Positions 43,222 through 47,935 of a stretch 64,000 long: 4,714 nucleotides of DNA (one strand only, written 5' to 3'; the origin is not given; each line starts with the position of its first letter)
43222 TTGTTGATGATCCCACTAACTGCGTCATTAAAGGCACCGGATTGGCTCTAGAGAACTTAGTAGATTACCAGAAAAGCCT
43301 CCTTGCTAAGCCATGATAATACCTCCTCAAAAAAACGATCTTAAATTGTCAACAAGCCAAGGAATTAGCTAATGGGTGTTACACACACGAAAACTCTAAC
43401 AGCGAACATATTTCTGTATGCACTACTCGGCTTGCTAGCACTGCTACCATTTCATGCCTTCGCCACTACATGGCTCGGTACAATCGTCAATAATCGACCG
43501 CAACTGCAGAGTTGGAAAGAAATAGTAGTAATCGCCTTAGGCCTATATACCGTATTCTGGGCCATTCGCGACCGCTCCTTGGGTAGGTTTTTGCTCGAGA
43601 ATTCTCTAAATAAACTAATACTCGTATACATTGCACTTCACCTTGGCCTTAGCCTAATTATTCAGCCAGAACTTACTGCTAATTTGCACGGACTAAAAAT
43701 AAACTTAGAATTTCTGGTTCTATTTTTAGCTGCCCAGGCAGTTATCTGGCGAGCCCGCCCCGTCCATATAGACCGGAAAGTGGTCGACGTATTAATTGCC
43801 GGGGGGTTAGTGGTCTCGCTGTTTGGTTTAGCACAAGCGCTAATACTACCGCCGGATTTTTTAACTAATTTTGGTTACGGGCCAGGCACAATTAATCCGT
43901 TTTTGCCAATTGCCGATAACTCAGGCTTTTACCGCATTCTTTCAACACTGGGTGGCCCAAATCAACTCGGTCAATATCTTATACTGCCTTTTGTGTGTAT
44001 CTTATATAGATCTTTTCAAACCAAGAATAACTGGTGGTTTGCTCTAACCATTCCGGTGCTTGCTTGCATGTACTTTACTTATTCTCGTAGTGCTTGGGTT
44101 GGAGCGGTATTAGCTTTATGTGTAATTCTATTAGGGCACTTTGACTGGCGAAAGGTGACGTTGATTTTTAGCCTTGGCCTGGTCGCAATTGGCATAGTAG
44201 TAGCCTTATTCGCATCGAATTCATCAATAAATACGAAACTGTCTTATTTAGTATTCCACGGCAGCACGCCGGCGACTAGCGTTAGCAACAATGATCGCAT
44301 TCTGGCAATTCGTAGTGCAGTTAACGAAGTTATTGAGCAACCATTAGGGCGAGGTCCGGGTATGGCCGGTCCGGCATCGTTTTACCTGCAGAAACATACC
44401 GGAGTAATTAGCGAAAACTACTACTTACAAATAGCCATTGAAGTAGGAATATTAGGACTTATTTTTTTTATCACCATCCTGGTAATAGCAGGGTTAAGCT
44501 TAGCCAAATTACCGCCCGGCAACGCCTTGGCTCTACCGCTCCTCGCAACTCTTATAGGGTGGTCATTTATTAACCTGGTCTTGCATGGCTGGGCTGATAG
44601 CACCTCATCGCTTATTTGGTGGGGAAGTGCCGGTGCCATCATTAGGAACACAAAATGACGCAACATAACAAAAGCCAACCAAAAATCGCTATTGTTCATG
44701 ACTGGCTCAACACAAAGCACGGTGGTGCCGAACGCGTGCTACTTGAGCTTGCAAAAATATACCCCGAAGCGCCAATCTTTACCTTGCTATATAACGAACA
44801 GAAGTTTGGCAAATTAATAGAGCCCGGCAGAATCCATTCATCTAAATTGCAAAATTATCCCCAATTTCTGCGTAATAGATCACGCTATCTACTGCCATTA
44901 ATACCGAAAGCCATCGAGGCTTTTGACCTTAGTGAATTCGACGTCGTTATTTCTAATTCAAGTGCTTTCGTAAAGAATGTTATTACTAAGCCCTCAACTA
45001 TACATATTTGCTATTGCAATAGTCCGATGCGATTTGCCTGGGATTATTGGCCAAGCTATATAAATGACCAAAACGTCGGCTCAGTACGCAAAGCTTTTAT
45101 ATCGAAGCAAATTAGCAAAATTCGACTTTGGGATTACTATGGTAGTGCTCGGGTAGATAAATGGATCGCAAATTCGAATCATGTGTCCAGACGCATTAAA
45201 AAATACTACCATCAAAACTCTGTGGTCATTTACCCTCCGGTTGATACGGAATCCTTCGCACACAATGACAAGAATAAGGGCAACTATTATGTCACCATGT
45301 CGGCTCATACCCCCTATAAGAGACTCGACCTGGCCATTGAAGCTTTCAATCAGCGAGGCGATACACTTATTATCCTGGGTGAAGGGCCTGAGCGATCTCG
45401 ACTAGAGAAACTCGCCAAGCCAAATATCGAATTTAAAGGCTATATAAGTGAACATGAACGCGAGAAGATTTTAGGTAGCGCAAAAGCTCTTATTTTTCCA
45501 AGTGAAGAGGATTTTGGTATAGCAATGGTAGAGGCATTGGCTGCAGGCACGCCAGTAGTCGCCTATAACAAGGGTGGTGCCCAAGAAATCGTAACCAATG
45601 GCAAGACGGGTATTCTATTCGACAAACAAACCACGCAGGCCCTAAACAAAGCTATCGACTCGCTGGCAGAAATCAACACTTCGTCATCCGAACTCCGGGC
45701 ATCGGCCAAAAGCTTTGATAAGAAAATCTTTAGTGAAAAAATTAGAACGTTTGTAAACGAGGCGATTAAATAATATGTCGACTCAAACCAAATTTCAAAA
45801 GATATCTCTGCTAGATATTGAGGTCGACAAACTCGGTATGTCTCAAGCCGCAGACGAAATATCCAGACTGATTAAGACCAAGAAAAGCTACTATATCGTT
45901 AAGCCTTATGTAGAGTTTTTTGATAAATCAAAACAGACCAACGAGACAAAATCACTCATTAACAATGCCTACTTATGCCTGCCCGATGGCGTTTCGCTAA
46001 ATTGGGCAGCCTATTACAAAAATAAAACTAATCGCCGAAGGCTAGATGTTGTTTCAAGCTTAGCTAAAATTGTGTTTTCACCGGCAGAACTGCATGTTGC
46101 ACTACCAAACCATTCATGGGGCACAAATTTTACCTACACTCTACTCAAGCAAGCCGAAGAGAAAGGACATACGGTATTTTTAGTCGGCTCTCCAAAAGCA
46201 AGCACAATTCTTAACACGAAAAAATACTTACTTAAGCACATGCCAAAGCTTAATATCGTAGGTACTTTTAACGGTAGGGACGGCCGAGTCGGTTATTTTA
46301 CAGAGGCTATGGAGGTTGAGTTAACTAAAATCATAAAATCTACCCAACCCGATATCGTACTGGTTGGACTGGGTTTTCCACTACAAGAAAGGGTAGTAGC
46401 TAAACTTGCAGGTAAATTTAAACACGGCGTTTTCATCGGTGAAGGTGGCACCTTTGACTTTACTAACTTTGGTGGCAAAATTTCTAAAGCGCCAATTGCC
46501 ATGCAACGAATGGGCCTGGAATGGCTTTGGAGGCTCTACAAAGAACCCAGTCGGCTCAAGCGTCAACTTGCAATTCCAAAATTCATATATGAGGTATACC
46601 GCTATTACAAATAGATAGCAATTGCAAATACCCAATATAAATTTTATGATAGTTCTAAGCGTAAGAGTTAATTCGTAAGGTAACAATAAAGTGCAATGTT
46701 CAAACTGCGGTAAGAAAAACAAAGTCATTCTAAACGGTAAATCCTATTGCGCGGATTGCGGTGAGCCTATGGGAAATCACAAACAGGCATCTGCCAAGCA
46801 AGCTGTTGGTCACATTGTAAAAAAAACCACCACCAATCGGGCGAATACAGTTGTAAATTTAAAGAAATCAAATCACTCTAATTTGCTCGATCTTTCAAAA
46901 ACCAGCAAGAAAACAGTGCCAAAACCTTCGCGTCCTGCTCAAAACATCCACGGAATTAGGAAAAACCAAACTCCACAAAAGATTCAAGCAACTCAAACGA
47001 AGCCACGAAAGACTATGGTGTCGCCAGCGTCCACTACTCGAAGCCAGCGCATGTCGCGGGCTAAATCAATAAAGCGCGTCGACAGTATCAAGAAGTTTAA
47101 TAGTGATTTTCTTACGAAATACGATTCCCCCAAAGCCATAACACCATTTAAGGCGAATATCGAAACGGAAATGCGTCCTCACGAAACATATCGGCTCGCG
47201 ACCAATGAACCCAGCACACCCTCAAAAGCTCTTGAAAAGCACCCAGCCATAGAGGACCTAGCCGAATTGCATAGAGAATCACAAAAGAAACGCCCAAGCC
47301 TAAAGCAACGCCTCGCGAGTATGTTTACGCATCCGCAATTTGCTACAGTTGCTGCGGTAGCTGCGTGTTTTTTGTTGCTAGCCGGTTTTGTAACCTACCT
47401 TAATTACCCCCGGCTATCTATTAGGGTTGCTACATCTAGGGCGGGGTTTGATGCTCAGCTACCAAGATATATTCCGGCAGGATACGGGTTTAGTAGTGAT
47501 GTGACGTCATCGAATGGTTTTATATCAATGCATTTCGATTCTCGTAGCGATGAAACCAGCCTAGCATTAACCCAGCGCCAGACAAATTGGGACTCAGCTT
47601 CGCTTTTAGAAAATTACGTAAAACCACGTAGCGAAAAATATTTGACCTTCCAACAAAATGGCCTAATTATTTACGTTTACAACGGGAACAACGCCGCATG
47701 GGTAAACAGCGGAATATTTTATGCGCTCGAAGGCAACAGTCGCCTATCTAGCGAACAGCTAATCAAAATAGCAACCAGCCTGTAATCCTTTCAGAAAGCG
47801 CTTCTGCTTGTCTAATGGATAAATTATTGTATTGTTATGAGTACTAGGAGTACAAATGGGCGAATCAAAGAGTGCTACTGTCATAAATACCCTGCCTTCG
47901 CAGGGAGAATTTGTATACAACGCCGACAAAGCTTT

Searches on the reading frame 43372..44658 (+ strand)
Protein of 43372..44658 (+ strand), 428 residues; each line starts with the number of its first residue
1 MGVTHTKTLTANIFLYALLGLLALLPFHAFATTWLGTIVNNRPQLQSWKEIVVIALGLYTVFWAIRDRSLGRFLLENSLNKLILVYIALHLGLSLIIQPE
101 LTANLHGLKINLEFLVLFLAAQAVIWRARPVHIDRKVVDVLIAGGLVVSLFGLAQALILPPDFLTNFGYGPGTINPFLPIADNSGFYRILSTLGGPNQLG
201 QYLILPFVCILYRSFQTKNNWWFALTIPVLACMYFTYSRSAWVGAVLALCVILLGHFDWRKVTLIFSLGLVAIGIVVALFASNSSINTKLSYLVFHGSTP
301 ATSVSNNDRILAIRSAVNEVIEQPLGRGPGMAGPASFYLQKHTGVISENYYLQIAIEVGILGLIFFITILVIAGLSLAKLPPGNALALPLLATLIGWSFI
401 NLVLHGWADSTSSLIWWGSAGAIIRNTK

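Call 74: search_protein_families(library=pfam, proteins=[window:43372-44658:+], max_evalue=0.001)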
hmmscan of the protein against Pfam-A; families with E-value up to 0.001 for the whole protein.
window:43372-44658:+ (428 aa): 1 family
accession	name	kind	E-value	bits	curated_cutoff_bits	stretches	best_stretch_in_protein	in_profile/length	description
PF04932.20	Wzy_C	-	6.9e-17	62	31.7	1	227-367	4-149/149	O-Antigen ligase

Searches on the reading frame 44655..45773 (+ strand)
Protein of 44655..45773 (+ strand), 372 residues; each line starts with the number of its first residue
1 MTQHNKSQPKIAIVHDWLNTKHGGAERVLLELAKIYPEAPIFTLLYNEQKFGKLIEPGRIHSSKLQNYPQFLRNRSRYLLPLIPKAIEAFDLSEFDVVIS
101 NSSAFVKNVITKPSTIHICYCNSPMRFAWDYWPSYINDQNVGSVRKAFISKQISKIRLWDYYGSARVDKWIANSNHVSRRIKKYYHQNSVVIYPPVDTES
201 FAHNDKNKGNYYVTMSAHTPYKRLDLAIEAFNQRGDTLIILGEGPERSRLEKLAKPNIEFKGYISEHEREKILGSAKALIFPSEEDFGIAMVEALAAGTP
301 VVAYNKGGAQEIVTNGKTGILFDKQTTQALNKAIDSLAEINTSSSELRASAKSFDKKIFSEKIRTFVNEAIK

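Call 74: search_protein_families(library=pfam, proteins=[window:44655-45773:+], max_evalue=0.001)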
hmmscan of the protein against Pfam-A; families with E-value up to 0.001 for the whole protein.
window:44655-45773:+ (372 aa): 4 families
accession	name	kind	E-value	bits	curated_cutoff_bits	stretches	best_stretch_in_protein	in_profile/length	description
PF00534.26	Glycos_transf_1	-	5.9e-30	104.5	26.4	1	198-352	4-170/172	Glycosyl transferases group 1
PF13692.12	Glyco_trans_1_4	-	2.1e-24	86.8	27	1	216-338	8-140/142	Glycosyl transferases group 1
PF13439.12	Glyco_transf_4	-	9e-10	39.3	28.5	1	23-199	2-169/170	Glycosyltransferase Family 4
PF20706.3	GT4-conflict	-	6.4e-07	29.1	26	1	203-315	190-322/385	Family 4 Glycosyltransferase in conflict systems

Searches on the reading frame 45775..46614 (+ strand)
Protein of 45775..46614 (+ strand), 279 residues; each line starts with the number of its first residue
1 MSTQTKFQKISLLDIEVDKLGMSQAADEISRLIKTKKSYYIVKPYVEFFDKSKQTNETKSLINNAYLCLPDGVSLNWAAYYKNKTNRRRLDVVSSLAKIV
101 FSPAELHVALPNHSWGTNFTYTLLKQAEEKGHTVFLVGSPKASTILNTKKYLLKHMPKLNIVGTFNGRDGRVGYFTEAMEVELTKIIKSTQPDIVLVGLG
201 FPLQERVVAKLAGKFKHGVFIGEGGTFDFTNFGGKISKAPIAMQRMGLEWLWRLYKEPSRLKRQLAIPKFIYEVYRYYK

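Call 74: search_protein_families(library=pfam, proteins=[window:45775-46614:+], max_evalue=0.001)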
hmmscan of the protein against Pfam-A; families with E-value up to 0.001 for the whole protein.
window:45775-46614:+ (279 aa): 1 family
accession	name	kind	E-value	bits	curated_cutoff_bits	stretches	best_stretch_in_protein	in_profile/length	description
PF03808.19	Glyco_tran_WecG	-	6e-39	134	27.4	1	106-264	18-167/168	Glycosyl transferase WecG/TagA/CpsF family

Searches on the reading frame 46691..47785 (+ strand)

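Call 74: search_protein_families(library=pfam, proteins=[window:46691-47785:+], max_evalue=0.001)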
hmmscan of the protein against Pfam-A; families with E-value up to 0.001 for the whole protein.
window:46691-47785:+ (364 aa): 1 family
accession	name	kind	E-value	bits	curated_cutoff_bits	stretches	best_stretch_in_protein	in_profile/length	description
PF14285.11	DUF4367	-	1.6e-07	32.2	22.1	1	258-364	4-110/110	Domain of unknown function (DUF4367)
